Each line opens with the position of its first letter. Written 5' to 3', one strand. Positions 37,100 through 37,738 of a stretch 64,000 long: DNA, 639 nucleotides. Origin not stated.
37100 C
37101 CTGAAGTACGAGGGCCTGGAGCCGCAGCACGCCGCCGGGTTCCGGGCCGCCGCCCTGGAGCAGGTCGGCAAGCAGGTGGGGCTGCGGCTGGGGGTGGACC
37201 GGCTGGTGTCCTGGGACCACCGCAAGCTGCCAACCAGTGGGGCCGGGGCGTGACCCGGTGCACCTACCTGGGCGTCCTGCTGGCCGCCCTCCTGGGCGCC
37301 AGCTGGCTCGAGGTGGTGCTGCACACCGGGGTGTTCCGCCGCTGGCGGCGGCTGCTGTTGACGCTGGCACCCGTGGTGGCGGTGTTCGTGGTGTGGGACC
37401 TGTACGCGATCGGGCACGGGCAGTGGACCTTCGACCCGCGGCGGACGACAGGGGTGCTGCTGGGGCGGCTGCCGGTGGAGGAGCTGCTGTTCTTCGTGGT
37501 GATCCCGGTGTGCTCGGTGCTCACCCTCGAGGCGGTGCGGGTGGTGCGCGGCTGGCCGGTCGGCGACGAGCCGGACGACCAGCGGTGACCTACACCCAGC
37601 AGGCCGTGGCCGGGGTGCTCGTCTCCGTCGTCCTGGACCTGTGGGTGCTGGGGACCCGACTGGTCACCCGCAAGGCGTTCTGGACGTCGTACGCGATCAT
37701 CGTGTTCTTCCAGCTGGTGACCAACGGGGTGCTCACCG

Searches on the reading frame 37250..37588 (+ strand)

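Call 24: search_protein_families(library=pfam, proteins=[window:37250-37588:+], max_evalue=0.001)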
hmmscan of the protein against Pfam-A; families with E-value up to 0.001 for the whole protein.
window:37250-37588:+ (112 aa): 1 family
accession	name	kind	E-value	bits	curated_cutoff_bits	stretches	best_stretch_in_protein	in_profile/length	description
PF18916.5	Lycopene_cyc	-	3.8e-11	43.8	27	1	7-94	5-90/92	Lycopene cyclase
